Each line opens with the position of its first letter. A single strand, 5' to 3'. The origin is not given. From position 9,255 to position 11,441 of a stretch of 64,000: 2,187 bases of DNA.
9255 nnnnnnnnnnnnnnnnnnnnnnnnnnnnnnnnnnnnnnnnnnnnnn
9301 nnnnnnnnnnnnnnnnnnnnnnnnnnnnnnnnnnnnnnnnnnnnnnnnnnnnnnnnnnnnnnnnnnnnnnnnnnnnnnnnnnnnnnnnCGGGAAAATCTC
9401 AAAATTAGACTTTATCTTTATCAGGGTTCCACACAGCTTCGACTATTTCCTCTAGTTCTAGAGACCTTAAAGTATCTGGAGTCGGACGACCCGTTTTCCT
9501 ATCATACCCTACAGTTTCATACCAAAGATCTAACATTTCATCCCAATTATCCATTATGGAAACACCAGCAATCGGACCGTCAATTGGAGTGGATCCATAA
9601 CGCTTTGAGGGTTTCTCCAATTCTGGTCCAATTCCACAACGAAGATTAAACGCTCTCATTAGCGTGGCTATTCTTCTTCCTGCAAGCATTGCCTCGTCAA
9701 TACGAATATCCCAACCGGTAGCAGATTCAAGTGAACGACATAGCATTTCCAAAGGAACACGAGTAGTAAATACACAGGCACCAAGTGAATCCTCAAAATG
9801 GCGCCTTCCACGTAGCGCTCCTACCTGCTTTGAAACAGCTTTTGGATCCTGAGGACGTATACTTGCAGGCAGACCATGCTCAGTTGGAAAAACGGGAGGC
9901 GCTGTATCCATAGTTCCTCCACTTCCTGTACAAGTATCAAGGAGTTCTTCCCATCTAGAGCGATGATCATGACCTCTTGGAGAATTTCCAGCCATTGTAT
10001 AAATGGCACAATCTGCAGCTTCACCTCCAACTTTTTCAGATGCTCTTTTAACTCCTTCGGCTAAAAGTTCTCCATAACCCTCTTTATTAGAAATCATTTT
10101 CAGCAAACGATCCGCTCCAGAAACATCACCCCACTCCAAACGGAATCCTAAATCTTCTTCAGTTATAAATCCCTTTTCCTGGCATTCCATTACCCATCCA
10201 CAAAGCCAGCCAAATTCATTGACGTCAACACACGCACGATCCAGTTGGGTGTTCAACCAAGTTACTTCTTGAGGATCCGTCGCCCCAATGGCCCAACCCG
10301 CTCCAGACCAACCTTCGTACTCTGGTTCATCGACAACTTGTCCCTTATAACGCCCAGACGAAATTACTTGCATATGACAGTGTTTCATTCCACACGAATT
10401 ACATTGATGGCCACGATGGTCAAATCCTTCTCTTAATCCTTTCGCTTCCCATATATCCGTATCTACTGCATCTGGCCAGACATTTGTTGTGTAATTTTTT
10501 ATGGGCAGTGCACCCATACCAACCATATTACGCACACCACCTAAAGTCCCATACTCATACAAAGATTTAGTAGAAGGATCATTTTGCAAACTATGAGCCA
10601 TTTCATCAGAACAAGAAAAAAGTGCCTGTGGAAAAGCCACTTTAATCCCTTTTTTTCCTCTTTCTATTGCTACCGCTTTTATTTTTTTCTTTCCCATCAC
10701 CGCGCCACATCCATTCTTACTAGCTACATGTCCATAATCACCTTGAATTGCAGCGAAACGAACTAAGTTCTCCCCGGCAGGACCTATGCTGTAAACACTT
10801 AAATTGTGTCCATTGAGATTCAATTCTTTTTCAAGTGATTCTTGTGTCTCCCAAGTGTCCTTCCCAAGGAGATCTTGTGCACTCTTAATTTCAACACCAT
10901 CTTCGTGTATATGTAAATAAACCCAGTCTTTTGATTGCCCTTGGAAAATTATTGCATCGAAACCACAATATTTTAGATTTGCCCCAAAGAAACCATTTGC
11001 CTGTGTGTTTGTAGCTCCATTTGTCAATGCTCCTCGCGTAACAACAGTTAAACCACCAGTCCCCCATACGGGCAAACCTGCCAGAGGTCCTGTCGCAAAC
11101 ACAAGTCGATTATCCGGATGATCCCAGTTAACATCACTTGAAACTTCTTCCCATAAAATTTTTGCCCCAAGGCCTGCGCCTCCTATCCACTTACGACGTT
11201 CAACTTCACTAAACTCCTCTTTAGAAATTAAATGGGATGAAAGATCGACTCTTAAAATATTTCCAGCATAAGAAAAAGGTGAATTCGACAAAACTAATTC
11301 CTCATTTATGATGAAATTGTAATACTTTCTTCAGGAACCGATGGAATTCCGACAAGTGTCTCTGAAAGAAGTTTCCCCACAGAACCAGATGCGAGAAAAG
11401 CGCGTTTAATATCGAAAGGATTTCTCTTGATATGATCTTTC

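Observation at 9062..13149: Complete bacterial multi-subunit tungsten aldehyde oxidoreductase cluster (ferredoxin-FAD subunit-AOR-MoaD) with glyA directly downstream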

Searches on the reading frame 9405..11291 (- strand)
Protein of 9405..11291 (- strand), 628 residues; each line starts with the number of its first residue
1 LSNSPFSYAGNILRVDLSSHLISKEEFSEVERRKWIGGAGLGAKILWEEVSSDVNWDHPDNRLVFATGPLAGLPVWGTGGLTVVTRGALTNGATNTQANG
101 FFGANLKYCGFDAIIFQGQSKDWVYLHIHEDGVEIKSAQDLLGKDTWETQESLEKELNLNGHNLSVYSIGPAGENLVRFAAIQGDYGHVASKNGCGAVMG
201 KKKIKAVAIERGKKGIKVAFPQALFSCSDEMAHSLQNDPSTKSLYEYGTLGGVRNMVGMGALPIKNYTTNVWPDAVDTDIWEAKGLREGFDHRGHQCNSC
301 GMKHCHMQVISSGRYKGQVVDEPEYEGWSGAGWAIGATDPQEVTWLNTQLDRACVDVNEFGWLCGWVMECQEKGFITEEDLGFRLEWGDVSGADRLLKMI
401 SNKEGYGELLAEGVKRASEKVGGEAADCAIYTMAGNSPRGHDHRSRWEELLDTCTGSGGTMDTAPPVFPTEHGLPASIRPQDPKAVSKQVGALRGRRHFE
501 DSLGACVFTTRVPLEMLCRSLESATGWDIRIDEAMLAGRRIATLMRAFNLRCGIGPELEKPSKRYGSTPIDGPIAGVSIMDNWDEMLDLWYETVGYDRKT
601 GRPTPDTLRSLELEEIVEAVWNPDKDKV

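Call 3: search_protein_families(library=pfam, proteins=[window:9405-11291:-], max_evalue=0.01)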
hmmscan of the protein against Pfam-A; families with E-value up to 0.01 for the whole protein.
window:9405-11291:- (628 aa): 2 families
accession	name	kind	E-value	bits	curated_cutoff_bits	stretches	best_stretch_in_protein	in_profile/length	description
PF01314.23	AFOR_C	-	2.3e-78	264.5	27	1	229-613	4-385/385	Aldehyde ferredoxin oxidoreductase, domains 2 & 3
PF02730.20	AFOR_N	-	3.8e-64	216.5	29.8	1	10-210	1-197/199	Aldehyde ferredoxin oxidoreductase, N-terminal domain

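Call 4: search_protein_families(library=ncbifam, proteins=[window:9405-11291:-], max_evalue=0.01)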
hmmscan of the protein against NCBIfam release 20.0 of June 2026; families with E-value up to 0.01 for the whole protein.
window:9405-11291:- (628 aa): 2 families
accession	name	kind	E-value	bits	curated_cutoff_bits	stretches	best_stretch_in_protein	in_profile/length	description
NF007354.0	PRK09849.1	equivalog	1.4e-58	199.1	868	2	6-232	6-227/703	aldehyde ferredoxin oxidoreductase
NF040818.1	GAPOR_Arch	equivalog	1.5e-05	23.5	1300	1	12-136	5-126/654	glyceraldehyde-3-phosphate:ferredoxin oxidoreductase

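Call 5: search_solved_structures(query=window:9405-11291:-, max_evalue=0.001, show_alignments=1)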
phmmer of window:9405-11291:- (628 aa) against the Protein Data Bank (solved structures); distinct sequences matched with E-value up to 0.001: 9.
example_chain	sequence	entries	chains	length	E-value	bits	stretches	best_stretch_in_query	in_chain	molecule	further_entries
9mqx_D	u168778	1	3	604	5.4e-79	269.8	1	6-616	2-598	Aldehyde:ferredoxin oxidoreductase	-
1aor_A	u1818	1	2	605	4e-77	263.6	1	10-609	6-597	ALDEHYDE FERREDOXIN OXIDOREDUCTASE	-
8c0z_A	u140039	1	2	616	4.4e-66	227.1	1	11-612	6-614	Aldehyde:ferredoxin oxidoreductase,tungsten-containing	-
1b25_A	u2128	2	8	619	6.5e-64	219.9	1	7-617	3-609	PROTEIN (FORMALDEHYDE FERREDOXIN OXIDOREDUCTASE) | FORMALDEHYDE FERREDOXIN OXIDOREDUCTASE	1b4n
9g7j_A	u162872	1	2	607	1.4e-59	205.6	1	6-617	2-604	Aldehyde ferredoxin oxidoreductase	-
6x6u_A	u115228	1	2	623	6.2e-53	183.7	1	6-615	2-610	Formaldehyde:ferredoxin oxidoreductase wor5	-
6x1o_A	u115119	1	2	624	6.2e-53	183.7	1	6-615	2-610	Formaldehyde:ferredoxin oxidoreductase wor5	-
9q1t_A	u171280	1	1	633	1.4e-51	179.1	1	8-588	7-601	Tungsten-dependent aldehyde oxidoreductase WOR83 from Haloferax volcanii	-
4z3w_A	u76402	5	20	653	2.7e-46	161.7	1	7-232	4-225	Benzoyl-CoA reductase, putative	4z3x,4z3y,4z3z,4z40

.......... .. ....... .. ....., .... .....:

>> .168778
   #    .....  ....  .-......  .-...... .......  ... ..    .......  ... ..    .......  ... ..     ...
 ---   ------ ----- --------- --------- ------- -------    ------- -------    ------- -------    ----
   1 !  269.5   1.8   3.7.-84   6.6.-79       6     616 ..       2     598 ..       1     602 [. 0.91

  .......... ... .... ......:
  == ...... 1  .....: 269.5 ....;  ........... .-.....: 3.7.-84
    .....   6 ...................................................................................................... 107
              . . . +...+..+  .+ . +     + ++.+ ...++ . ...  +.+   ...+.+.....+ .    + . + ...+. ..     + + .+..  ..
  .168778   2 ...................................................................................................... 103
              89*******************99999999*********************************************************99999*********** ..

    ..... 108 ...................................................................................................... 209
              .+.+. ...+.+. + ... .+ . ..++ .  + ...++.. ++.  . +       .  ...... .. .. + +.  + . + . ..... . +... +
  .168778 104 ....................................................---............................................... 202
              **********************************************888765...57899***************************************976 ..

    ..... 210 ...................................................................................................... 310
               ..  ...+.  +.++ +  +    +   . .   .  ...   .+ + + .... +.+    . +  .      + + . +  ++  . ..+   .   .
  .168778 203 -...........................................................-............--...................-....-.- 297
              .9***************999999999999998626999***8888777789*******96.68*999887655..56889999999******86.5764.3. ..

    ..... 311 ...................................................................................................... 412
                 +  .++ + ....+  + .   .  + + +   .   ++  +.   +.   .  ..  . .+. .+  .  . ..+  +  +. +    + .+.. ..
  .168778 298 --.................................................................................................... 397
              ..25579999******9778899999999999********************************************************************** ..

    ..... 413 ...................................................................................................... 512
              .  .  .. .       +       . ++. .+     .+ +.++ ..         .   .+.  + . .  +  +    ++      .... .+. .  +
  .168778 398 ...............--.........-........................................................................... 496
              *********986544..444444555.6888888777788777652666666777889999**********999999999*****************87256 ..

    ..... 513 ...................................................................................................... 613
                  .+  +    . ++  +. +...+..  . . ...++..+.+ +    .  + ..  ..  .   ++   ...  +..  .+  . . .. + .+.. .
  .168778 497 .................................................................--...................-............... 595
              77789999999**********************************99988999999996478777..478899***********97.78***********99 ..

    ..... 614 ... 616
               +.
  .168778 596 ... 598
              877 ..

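Call 11: find_homologous_proteins(query=window:9405-11291:-, max_evalue=1e-20)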
Query window:9405-11291:- (628 aa): 7438 proteins with E <= 1e-20 among 8000 candidates; the best 120 are listed.
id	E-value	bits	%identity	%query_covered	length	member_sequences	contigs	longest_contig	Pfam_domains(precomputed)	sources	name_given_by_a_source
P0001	0.0e+0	1404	93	100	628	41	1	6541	PF02730.21,PF01314.24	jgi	jgi:aldehyde:ferredoxin oxidoreductase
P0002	0.0e+0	1187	78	98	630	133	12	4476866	PF02730.21,PF01314.24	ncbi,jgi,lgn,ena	-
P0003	0.0e+0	1169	77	99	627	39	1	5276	PF02730.21,PF01314.24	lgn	-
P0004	0.0e+0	1168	77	99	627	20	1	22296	PF02730.21,PF01314.24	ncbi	-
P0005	0.0e+0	1163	76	99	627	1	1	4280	PF02730.21,PF01314.24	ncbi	ncbi:MAG: aldehyde ferredoxin oxidoreductase family protein [Nitrospinota bacterium]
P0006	0.0e+0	1149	75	99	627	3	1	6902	PF02730.21,PF01314.24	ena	-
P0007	0.0e+0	1149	75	99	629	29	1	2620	PF02730.21,PF01314.24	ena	-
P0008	0.0e+0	1143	75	99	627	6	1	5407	PF02730.21,PF01314.24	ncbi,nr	ncbi:MAG: hypothetical protein HYY66_05950 [Candidatus Tectomicrobia bacterium]|nr:hypothetical prot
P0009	0.0e+0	1142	76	99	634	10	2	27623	PF02730.21,PF01314.24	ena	-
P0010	0.0e+0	1141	76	99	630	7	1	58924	PF02730.21,PF01314.24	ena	-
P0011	0.0e+0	1133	75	98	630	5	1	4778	PF02730.21,PF01314.24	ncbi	-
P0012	0.0e+0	1126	74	98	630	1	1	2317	PF02730.21,PF01314.24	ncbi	ncbi:MAG: aldehyde ferredoxin oxidoreductase C-terminal domain-containing protein [Candidatus Bipola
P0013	0.0e+0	1118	74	99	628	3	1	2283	PF02730.21,PF01314.24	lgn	-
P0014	0.0e+0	1116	74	99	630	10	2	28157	PF02730.21,PF01314.24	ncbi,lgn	-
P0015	0.0e+0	1116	74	99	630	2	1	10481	PF02730.21,PF01314.24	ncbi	-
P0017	0.0e+0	1048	70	99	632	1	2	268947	PF02730.21,PF01314.24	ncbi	-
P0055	2.4e-295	1000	67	99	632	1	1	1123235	PF02730.21,PF01314.24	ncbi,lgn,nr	ncbi:MAG: aldehyde ferredoxin oxidoreductase [Candidatus Tectimicrobiota bacterium]|nr:MAG: aldehyde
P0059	1.5e-294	997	68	99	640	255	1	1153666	PF02730.21,PF01314.24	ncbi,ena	-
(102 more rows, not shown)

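Call 12: find_encoding_contigs(protein=P0002, flank=8000, max_places=6)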
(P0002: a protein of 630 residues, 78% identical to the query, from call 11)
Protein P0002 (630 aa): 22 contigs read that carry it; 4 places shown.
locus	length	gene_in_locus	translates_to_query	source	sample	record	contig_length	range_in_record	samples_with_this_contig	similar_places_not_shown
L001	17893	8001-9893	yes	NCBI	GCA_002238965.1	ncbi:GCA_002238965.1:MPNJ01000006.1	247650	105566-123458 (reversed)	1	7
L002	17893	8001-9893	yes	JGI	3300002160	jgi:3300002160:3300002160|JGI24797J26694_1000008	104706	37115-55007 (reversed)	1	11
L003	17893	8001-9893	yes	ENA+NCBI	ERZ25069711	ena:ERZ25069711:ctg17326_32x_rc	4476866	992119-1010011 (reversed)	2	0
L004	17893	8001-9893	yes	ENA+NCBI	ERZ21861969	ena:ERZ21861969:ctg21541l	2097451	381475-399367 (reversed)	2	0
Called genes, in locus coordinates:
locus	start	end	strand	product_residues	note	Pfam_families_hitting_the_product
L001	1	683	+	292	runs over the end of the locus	PF00892:EamA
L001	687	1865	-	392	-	PF02515:CoA_transf_3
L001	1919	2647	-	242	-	PF03372:Exo_endo_phos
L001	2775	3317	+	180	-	PF18306:LDcluster4, PF03641:Lysine_decarbox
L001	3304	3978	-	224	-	PF04978:MST (weak), PF12867:DinB_2 (weak)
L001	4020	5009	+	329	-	PF00892:EamA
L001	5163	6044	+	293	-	PF00892:EamA, PF03151:TPT (weak), PF00892:EamA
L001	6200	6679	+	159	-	PF00037:Fer4 (faint), PF12797:Fer4_2 (faint), PF12837:Fer4_6 (faint), PF12838:Fer4_7 (faint), PF13237:Fer4_10 (faint), PF13247:Fer4_11, PF14697:Fer4_21 (weak), PF13187:Fer4_9 (weak), +4 more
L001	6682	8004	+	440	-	PF01593:Amino_oxidase (faint), PF03486:HI0933_like (faint), PF04820:Trp_halogenase (faint), PF07992:Pyr_redox_2, PF13454:NAD_binding_9 (faint), PF13738:Pyr_redox_3, PF00070:Pyr_redox, PF18267:Rubredoxin_C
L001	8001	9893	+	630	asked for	PF02730:AFOR_N, PF01314:AFOR_C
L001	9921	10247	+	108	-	-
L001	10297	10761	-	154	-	PF11349:DUF3151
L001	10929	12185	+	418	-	PF00464:SHMT, PF00155:Aminotran_1_2, PF01212:Beta_elim_lyase (faint), PF01041:DegT_DnrJ_EryC1 (weak)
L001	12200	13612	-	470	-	PF01425:Amidase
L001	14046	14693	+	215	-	PF04972:BON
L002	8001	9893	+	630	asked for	PF02730:AFOR_N, PF01314:AFOR_C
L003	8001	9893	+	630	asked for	PF02730:AFOR_N, PF01314:AFOR_C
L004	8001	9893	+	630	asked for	PF02730:AFOR_N, PF01314:AFOR_C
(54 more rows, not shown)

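Call 13: find_encoding_contigs(protein=window:9405-11291:-, flank=8000, max_places=4)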
Protein window:9405-11291:- (628 aa): no gene with exactly this product is on record in the collection.

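Call 15: find_related_loci(query=A1, collection=genome_contigs, flank=8000)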
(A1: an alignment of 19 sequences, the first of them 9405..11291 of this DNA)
Query A1 (628 aa) in genome_contigs; peptide patterns used: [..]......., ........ (x = any residue, [..] = any of these).
359 stretches matched a pattern; 304 encode a relative of the query (tblastn E <= 1e-3); the best 80 are kept; 80 distinct loci.
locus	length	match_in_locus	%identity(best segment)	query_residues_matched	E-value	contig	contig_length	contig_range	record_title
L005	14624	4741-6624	94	1-628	0e+0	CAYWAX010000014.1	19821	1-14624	MAG TPA_asm: uncultured Nitrospinaceae bacterium isolate binchicken_co46_903 genome assembly, contig: NODE_5022_length_1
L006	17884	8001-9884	93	1-628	0e+0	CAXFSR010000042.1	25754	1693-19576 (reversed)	MAG TPA_asm: uncultured Nitrospinaceae bacterium isolate ERR599111_metabat2_112 genome assembly, contig: ERZ841489.73422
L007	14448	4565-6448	93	1-628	0e+0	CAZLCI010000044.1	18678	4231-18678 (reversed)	MAG TPA_asm: uncultured Nitrospinaceae bacterium isolate ERP001736_co3_149 genome assembly, contig: NODE_1285_length_186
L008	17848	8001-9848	78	6-621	0e+0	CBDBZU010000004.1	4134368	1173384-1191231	MAG: bacterium isolate 14075d2c-179b-4e0f-9294-86ba791e4164 genome assembly, contig: contig_4, whole genome shotgun sequ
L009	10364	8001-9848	78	6-621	0e+0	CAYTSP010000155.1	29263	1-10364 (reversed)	MAG TPA_asm: uncultured Nitrospinaceae bacterium isolate SRP338948_co1_160 genome assembly, contig: k141_37371, whole ge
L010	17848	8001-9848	78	6-621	0e+0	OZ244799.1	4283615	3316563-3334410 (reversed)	MAG: bacterium isolate fda9cd22-9c8c-44c4-8321-deb2e702e096 genome assembly, chromosome: 1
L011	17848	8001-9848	78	6-621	0e+0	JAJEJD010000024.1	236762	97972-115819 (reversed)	MAG: bacterium isolate p16x63bins.49 k141_985710, whole genome shotgun sequence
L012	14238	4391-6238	78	6-621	0e+0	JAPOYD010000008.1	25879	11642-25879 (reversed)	MAG: Nitrospinota bacterium isolate COS4_bin_23 NODE_1688_length_25879_cov_7.43003, whole genome shotgun sequence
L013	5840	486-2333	78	6-621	0e+0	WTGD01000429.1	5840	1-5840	MAG: Nitrospinota bacterium isolate CO36386bin_35 NODE_5499_length_5840_cov_8.509075, whole genome shotgun sequence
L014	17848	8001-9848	78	6-621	0e+0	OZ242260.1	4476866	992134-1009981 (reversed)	MAG: bacterium isolate ae33526c-e769-4de9-a2b0-9dbe0155474d genome assembly, chromosome: 1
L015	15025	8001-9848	78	6-621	0e+0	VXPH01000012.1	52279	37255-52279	MAG: Nitrospinota bacterium isolate SB0662_bin_51 NODE_663_length_52279_cov_30.245921, whole genome shotgun sequence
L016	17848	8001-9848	78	6-621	0e+0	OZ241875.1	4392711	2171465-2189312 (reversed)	MAG: bacterium isolate fde39c58-18aa-4d93-bb40-cd1cf9ece30f genome assembly, chromosome: 1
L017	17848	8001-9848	78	6-621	0e+0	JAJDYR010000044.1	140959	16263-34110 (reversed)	MAG: bacterium isolate jk18x34bins.43 k141_274601, whole genome shotgun sequence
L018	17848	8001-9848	78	6-621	0e+0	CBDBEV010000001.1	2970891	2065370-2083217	MAG: bacterium isolate 138114a6-c459-4528-9bbc-32813c999549 genome assembly, contig: contig_1, whole genome shotgun sequ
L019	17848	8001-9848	78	6-621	0e+0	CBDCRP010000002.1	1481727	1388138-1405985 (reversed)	MAG: bacterium isolate c343b5c3-9596-4089-b975-978780b2b10b genome assembly, contig: contig_2, whole genome shotgun sequ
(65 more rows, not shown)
